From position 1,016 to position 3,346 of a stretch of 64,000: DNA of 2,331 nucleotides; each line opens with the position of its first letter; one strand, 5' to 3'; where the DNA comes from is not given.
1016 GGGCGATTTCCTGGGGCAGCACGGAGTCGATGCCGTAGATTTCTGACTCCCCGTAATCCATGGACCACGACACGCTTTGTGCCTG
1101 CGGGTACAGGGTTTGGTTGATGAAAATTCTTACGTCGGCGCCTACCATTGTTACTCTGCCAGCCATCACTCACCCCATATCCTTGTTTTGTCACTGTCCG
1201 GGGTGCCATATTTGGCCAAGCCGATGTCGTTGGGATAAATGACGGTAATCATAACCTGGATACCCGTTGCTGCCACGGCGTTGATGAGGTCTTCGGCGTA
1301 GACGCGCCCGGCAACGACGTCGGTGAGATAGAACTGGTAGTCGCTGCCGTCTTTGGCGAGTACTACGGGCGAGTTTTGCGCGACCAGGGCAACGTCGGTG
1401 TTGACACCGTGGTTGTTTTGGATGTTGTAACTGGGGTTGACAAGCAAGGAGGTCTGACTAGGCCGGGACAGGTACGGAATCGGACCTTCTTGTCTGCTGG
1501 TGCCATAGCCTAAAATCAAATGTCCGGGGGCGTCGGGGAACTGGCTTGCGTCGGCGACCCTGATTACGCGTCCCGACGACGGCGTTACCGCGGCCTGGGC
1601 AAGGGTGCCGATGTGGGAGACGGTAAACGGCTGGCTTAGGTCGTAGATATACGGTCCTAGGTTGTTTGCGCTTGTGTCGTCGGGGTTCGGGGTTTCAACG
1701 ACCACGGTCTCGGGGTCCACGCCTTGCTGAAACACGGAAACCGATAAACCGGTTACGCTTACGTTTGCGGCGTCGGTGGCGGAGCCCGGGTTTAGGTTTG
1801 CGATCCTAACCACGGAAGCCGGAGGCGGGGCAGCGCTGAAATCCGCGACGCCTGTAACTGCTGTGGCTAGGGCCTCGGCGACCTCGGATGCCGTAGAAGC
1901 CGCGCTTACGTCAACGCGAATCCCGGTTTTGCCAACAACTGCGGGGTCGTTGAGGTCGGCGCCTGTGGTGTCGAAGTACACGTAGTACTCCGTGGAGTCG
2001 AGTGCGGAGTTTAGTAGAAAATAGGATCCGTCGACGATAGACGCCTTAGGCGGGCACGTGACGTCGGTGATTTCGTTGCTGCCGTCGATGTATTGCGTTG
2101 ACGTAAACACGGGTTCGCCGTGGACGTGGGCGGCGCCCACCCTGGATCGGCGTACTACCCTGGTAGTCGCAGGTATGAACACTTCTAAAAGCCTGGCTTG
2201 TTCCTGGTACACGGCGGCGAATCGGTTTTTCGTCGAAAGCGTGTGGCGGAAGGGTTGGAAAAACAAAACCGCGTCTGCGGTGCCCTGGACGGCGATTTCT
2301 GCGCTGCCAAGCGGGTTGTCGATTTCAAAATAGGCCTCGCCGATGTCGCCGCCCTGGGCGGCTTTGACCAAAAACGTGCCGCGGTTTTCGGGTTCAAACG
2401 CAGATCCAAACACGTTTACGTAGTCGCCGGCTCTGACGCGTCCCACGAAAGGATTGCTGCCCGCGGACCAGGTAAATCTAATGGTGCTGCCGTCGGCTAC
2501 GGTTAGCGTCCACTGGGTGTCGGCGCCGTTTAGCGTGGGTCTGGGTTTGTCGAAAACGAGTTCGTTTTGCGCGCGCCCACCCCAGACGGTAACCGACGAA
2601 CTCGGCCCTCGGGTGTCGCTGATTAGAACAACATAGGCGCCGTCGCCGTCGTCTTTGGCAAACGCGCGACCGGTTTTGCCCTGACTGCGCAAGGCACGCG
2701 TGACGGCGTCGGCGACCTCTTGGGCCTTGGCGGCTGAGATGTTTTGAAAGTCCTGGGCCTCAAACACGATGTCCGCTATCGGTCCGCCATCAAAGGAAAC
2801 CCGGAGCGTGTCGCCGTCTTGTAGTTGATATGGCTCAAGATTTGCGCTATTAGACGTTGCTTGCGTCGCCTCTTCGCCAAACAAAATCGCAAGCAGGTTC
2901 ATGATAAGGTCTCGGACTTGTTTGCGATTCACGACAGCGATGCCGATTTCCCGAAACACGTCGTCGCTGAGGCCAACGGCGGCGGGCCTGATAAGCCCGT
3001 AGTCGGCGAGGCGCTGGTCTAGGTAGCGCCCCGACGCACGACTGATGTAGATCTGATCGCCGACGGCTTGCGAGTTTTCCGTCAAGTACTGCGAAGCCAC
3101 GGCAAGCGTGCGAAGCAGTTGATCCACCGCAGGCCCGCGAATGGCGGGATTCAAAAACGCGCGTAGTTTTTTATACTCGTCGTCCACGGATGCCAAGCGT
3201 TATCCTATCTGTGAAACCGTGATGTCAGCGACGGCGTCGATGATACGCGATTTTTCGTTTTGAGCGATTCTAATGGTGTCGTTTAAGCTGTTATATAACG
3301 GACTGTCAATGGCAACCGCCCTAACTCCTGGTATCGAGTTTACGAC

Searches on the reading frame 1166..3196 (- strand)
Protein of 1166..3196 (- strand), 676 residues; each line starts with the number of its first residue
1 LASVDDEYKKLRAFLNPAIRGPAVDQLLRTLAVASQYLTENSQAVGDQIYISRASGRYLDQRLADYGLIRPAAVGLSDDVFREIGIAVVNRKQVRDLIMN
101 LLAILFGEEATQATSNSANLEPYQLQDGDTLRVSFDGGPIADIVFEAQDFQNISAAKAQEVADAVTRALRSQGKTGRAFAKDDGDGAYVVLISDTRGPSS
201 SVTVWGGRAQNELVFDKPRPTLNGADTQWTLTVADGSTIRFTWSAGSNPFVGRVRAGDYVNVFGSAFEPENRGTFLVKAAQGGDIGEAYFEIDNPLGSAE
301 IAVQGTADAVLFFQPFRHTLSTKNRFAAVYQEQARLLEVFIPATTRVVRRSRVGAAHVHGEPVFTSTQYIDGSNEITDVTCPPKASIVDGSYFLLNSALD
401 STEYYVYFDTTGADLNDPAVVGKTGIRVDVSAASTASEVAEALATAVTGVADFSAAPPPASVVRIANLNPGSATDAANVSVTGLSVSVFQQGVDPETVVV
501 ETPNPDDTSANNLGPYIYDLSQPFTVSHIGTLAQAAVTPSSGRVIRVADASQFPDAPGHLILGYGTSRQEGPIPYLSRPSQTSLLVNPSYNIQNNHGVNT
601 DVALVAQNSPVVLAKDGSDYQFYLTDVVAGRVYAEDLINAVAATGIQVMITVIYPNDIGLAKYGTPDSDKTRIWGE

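Call 10: search_protein_families(library=phrogs, proteins=[window:1166-3196:-], max_evalue=0.001)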
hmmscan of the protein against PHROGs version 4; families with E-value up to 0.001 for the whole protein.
window:1166-3196:- (676 aa): 2 families
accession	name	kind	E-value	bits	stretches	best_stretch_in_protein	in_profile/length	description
phrog_15814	-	unknown function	5.3e-07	29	1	113-206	153-238/738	-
phrog_26379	-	unknown function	8.2e-05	23.5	1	5-111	7-117/219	-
